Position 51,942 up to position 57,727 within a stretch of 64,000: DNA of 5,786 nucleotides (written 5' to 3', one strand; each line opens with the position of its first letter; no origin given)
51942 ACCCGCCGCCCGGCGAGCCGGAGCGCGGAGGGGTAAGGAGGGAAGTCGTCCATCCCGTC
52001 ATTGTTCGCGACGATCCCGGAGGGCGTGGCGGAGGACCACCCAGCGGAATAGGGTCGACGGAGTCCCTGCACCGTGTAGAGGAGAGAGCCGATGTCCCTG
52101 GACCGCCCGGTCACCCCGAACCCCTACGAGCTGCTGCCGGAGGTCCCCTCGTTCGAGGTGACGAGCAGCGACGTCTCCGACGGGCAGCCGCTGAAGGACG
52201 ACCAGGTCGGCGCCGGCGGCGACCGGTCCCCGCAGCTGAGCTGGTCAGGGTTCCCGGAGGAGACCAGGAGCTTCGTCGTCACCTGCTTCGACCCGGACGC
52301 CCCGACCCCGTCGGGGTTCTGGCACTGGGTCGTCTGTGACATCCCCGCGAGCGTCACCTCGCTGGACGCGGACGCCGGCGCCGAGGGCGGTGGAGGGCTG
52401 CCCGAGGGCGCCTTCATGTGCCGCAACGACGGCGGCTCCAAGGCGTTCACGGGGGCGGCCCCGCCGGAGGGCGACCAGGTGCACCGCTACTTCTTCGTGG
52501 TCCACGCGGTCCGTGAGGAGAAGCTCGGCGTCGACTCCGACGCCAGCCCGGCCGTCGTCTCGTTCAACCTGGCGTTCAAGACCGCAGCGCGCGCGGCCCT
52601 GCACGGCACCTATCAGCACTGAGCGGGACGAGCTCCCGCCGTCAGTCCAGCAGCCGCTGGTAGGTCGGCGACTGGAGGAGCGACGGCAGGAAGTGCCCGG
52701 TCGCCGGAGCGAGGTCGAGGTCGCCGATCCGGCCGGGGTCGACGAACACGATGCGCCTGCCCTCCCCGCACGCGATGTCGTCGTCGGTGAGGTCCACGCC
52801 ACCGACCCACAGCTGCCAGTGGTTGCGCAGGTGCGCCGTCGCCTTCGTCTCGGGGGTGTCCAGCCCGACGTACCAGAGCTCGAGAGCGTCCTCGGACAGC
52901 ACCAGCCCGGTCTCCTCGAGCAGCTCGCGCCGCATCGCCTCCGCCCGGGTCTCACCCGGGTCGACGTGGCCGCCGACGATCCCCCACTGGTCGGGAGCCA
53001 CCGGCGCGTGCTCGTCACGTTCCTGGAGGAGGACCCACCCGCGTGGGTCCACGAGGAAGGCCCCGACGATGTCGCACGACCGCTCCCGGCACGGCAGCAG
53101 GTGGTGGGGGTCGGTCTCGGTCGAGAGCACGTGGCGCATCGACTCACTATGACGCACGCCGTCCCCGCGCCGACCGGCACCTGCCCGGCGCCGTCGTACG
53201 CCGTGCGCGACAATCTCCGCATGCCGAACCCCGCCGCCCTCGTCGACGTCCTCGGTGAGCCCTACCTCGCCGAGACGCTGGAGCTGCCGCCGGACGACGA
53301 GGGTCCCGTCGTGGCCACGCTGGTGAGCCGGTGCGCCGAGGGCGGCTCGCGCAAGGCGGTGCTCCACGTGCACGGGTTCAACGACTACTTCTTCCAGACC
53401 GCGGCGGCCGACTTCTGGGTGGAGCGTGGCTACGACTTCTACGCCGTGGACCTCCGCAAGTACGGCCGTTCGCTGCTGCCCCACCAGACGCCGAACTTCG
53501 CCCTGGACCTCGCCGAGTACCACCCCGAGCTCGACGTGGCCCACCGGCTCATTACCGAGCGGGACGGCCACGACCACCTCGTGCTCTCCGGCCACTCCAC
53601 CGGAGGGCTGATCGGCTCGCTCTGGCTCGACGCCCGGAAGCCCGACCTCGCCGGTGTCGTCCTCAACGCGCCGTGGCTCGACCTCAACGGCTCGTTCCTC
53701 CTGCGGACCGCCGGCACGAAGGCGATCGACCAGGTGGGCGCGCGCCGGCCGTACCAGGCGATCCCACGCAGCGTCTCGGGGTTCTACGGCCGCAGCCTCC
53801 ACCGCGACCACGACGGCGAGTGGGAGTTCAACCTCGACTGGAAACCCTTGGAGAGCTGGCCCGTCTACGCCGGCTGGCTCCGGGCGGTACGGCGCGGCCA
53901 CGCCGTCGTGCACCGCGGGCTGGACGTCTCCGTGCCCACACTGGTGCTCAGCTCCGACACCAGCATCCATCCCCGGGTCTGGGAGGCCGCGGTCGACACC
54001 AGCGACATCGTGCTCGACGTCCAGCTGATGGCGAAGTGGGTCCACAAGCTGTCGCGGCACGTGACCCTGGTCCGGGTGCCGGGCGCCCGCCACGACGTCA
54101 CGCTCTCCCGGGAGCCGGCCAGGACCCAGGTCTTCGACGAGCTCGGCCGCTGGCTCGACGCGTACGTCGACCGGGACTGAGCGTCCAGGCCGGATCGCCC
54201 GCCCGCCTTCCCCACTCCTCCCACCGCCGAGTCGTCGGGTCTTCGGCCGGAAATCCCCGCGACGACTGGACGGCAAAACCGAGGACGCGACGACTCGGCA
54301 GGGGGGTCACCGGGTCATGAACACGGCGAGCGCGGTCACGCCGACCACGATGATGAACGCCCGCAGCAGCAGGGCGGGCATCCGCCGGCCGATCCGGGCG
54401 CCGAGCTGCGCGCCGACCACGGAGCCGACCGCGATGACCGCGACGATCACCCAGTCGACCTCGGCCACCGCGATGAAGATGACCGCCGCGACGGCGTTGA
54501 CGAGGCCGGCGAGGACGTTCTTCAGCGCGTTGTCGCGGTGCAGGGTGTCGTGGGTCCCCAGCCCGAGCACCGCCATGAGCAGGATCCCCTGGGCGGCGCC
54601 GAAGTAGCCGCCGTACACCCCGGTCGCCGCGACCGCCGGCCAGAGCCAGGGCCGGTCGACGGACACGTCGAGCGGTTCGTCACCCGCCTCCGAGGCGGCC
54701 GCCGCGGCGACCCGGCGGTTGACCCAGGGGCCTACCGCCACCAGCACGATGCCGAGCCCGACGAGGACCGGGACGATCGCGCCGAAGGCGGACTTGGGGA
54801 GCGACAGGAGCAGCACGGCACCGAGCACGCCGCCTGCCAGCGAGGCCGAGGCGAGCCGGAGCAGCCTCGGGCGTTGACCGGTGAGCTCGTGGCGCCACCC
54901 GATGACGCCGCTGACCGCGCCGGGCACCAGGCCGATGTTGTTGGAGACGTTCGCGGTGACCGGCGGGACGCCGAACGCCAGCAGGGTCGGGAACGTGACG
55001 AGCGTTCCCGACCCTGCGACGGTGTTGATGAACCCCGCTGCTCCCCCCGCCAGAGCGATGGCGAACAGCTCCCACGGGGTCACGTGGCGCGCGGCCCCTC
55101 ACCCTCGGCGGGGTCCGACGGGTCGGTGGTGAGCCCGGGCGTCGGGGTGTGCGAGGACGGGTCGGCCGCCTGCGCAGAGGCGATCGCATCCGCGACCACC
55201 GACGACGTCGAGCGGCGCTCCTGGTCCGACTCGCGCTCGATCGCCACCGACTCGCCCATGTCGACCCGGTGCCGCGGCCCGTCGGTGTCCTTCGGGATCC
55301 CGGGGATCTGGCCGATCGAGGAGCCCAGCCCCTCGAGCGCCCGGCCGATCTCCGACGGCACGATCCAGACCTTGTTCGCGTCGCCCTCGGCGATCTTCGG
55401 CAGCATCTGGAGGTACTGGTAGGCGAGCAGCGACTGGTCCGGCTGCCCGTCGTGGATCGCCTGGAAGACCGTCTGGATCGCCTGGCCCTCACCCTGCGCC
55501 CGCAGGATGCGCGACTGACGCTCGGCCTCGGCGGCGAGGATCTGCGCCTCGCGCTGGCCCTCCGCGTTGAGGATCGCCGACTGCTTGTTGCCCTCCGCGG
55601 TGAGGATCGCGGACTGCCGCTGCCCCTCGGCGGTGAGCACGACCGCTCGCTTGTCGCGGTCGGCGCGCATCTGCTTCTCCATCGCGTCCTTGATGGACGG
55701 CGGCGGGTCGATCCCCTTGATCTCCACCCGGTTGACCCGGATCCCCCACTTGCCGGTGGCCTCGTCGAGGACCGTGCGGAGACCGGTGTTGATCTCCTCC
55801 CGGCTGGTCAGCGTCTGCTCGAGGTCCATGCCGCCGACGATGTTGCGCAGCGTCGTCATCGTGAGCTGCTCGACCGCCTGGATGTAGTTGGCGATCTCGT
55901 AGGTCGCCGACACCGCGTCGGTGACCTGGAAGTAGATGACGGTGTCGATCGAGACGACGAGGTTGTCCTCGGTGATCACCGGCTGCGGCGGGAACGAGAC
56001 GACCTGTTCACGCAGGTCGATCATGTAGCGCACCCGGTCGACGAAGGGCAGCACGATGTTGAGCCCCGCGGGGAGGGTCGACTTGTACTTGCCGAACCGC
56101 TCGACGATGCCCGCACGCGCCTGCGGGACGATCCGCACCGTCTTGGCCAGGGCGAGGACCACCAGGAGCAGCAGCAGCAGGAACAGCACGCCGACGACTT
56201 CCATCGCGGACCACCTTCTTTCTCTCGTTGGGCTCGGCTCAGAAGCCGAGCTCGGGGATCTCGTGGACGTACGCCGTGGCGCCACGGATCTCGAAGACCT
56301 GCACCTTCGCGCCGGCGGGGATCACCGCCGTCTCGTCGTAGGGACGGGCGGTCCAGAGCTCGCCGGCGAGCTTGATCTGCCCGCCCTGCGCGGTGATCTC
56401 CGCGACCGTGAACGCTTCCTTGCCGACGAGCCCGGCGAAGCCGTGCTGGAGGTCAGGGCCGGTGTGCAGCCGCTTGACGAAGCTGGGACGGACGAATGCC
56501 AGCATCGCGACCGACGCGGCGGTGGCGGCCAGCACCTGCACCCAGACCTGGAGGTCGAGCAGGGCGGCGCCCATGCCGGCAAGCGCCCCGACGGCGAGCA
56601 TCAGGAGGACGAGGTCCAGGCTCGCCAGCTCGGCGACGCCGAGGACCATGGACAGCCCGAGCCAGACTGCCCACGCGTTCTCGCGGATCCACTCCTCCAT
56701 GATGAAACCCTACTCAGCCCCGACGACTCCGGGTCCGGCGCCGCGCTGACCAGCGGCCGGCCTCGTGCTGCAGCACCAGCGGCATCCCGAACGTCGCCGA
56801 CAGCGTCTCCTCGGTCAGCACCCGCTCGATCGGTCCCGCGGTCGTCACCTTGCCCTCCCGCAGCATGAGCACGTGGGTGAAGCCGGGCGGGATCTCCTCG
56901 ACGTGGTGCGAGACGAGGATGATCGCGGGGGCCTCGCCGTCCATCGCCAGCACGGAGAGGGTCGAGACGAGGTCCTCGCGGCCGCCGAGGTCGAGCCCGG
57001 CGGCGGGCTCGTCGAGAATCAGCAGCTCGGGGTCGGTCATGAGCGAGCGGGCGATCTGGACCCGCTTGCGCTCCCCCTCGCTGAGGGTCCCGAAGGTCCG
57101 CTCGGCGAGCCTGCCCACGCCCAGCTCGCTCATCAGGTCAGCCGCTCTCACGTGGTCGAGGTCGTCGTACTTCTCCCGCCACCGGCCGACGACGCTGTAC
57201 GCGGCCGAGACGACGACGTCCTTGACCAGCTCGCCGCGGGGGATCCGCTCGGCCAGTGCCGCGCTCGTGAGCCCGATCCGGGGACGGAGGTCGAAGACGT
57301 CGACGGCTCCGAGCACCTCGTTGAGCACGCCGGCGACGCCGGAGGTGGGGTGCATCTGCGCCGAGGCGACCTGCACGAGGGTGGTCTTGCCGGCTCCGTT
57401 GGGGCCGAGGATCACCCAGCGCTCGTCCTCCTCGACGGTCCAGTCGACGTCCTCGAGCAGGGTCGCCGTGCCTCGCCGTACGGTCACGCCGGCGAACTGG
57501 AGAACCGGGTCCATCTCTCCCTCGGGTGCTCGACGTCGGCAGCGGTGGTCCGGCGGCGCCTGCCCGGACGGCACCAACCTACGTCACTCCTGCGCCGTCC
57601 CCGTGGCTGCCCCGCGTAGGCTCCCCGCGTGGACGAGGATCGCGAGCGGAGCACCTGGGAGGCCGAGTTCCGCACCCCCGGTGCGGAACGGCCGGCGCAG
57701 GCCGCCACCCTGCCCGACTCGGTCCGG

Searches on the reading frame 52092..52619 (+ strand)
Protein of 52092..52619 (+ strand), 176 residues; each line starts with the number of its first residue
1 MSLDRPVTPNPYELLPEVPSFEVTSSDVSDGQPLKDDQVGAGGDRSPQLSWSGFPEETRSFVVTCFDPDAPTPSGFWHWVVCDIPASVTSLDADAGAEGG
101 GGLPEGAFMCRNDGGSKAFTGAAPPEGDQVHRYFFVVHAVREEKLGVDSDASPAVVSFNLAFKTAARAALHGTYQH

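Call 73: search_protein_families(library=pfam, proteins=[window:52092-52619:+], max_evalue=0.00001)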
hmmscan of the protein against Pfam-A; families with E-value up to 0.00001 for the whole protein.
window:52092-52619:+ (176 aa): 1 family
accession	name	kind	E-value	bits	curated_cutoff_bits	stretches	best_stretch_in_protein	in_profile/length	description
PF01161.25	PBP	-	1.3e-35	123.1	24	1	40-174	8-135/135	Phosphatidylethanolamine-binding protein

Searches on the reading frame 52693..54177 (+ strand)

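Call 74: search_protein_families(library=pfam, proteins=[window:52693-54177:+], max_evalue=0.00001)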
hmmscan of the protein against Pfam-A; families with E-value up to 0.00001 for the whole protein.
window:52693-54177:+ (495 aa): 3 families
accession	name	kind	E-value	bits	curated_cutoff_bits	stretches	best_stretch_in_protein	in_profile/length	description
PF12146.15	Hydrolase_4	-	2.1e-15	57.1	27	1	219-422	3-200/239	Serine aminopeptidase, S33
PF12697.13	Abhydrolase_6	-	4.6e-11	44.2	26.3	1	223-473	1-210/217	Alpha/beta hydrolase family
PF00561.26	Abhydrolase_1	-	1.8e-06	28.3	25.8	1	222-336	2-110/245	alpha/beta hydrolase fold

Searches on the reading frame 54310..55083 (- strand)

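Call 74: search_protein_families(library=pfam, proteins=[window:54310-55083:-], max_evalue=0.00001)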
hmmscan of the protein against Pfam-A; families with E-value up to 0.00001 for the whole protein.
window:54310-55083:- (258 aa): 1 family
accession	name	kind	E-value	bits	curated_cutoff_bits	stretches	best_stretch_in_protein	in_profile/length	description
PF01925.25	TauE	-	3.8e-38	131.9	32.6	1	9-252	1-235/237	Sulfite exporter TauE/SafE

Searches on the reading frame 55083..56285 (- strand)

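Call 74: search_protein_families(library=pfam, proteins=[window:55083-56285:-], max_evalue=0.00001)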
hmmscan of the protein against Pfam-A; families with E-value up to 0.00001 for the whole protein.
window:55083-56285:- (401 aa): 1 family
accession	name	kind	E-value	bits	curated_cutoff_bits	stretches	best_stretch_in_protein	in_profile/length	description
PF01145.31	Band_7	-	5.1e-42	144.3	23.6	1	52-222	2-175/176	SPFH domain / Band 7 family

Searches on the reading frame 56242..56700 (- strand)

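Call 74: search_protein_families(library=pfam, proteins=[window:56242-56700:-], max_evalue=0.00001)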
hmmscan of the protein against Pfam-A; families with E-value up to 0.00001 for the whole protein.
window:56242-56700:- (153 aa): 1 family
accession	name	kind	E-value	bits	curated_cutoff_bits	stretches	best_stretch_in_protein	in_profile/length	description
PF01957.25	NfeD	-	2.7e-12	47.1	29.1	1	90-146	3-56/57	NfeD-like C-terminal, partner-binding domain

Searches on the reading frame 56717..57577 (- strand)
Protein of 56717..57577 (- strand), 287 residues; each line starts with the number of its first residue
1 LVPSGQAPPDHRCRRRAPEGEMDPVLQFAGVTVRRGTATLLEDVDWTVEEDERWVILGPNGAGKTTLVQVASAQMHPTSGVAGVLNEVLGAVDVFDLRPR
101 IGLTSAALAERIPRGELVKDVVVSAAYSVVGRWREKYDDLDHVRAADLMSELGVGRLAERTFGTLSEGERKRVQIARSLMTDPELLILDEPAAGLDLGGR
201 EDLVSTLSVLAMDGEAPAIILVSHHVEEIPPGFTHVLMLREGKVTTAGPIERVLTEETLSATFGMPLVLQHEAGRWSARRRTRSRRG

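Call 74: search_protein_families(library=pfam, proteins=[window:56717-57577:-], max_evalue=0.00001)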
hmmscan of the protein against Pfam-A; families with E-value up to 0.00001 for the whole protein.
window:56717-57577:- (287 aa): 2 families
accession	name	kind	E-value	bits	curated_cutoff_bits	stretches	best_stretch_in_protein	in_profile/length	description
PF00005.33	ABC_tran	-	2.3e-25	90.2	25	1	41-192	1-136/137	ABC transporter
PF13304.12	AAA_21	-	6.2e-08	33.5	27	0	129-227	213-301/304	AAA domain, putative AbiEii toxin, Type IV TA system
